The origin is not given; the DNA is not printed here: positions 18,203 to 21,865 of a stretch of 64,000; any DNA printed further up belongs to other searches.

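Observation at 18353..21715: Stand-alone reverse transcriptase-nitrilase fusion (DRT1/UG1-like) in a Bacteroidota accessory block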

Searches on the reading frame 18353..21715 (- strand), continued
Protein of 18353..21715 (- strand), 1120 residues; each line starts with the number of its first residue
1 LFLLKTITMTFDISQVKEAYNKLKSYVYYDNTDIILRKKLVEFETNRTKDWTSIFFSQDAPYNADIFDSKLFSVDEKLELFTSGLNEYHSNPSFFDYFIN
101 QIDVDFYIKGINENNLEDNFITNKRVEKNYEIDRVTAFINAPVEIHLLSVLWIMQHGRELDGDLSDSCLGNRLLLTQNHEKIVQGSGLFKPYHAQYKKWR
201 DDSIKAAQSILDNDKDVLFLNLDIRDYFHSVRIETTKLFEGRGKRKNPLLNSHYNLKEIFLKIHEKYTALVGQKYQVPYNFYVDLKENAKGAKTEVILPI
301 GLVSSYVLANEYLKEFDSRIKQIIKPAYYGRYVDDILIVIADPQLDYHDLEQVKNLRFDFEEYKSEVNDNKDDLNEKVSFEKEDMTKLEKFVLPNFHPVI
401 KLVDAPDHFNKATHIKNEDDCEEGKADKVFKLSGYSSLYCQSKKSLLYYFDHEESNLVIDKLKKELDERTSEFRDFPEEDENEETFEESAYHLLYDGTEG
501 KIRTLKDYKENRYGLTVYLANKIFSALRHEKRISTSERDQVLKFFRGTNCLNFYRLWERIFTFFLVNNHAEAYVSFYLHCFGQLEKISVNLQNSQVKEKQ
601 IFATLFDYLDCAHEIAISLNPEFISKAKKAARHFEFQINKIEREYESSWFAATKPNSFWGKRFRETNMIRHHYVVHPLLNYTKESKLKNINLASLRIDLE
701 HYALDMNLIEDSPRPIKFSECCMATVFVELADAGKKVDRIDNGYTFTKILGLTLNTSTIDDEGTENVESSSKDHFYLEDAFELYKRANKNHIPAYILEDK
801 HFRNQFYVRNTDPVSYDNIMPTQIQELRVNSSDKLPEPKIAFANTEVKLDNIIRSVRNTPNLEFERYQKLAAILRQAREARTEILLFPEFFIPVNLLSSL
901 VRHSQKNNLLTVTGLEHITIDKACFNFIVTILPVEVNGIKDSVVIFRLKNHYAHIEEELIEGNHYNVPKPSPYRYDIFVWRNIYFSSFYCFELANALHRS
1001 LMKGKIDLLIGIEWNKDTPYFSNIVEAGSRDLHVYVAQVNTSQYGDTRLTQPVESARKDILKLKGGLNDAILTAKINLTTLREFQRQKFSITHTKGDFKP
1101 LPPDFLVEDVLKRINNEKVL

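Call 69: search_protein_families(library=pfam, proteins=[L013:3740-6169:+, L013:6273-7967:+, L012:6257-6769:+, L016:13869-17474:+, L005:11371-13434:+, L008:5684-7756:-, L010:11833-12870:+, L015:192-1247:+, L014:7191-7955:+, L007:3773-4753:+], max_evalue=0.00001)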
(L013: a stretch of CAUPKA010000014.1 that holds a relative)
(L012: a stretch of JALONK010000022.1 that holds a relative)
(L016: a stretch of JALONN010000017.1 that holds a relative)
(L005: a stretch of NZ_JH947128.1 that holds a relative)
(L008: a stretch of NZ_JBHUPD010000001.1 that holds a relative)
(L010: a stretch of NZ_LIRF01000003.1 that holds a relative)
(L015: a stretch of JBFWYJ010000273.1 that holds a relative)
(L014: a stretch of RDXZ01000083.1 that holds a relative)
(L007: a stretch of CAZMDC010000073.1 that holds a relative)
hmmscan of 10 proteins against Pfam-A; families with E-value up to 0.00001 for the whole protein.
L013:3740-6169:+ (809 aa): 1 family
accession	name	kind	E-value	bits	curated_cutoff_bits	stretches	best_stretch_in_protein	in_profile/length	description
PF02463.25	SMC_N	-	1.3e-11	44.8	40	1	5-622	2-204/220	RecF/RecN/SMC N terminal domain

L013:6273-7967:+ (564 aa): 1 family
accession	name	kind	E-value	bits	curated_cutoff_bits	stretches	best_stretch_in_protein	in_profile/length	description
PF03235.19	GmrSD_N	-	1.9e-29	103.7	33.2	1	13-218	2-197/199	GmrSD restriction endonuclease, N-terminal domain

L012:6257-6769:+ (170 aa): 1 family
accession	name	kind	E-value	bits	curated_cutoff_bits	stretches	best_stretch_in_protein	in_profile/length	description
PF08937.16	ThsB_TIR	-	1.1e-26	93.5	21.2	1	8-100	1-97/100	Thoeris protein ThsB, TIR-like domain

L016:13869-17474:+ (1201 aa): 2 families
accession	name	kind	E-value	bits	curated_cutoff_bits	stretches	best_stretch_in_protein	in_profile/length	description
PF00271.37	Helicase_C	-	4.3e-07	30.6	23.5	1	984-1030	63-109/110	Helicase conserved C-terminal domain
PF00270.35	DEAD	-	1.8e-06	28.3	26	0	565-624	19-71/167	DEAD/DEAH box helicase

L005:11371-13434:+ (687 aa): 0 families

L008:5684-7756:- (690 aa): 1 family
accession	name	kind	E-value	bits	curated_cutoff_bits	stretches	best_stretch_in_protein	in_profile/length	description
PF02171.23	Piwi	-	3.5e-13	49.9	28.9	1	398-671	8-299/302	Piwi domain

L010:11833-12870:+ (345 aa): 0 families

L015:192-1247:+ (351 aa): 1 family
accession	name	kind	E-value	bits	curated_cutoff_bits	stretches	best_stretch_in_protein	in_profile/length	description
PF16263.11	DUF4917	-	9.9e-45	153.7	28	1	24-350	1-311/311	Domain of unknown function (DUF4917)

L014:7191-7955:+ (254 aa): 0 families

L007:3773-4753:+ (326 aa): 1 family
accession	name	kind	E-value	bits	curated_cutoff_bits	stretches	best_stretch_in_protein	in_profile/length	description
PF04607.23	RelA_SpoT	-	3.8e-13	50.1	27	1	5-82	22-100/113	Region found in RelA / SpoT proteins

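Call 71: search_protein_families(library=padloc, proteins=[L026:6188-6655:+, L004:11291-12388:+, L010:11833-12870:+], max_evalue=0.001)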
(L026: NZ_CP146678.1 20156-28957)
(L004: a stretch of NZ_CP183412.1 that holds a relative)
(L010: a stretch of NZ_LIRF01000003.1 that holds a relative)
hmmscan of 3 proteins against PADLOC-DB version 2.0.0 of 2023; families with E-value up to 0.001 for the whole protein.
L026:6188-6655:+ (156 aa): 0 families

L004:11291-12388:+ (365 aa): 0 families

L010:11833-12870:+ (345 aa): 0 families

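Call 92: search_protein_representatives(protein=window:18353-21691:-)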
Query: 1112 residues. Proteins with E-value up to 0.001 (for the whole library): 1904; up to 1e-10: 1592; up to 1e-30: 991. The best 150 are listed.
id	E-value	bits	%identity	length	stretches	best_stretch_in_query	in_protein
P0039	0.0e+00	1293.0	55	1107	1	1-1111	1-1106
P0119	7.6e-299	1011.0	50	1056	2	408-1111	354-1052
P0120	1.8e-297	1006.4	51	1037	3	766-1112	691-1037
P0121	3.7e-284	962.3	48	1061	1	3-1108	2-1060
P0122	3.7e-279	945.8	57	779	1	332-1112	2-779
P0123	1.3e-276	937.3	48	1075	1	3-1109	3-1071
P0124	2.2e-259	880.3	62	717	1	1-723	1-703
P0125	5.1e-258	875.8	46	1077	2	1-735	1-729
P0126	2.1e-256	870.4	43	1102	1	4-1108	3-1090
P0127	5.4e-253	859.1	44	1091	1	2-1111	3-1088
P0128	7.5e-238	809.0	64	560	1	548-1111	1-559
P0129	7.6e-216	736.1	45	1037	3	66-734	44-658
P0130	8.2e-191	653.3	43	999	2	416-1111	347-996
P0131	1.4e-189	649.2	49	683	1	431-1112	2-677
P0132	6.1e-189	647.1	38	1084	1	5-1112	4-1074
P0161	6.3e-139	481.5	67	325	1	790-1112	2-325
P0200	7.5e-122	424.9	55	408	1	694-1112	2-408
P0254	8.0e-110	385.1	36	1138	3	830-1109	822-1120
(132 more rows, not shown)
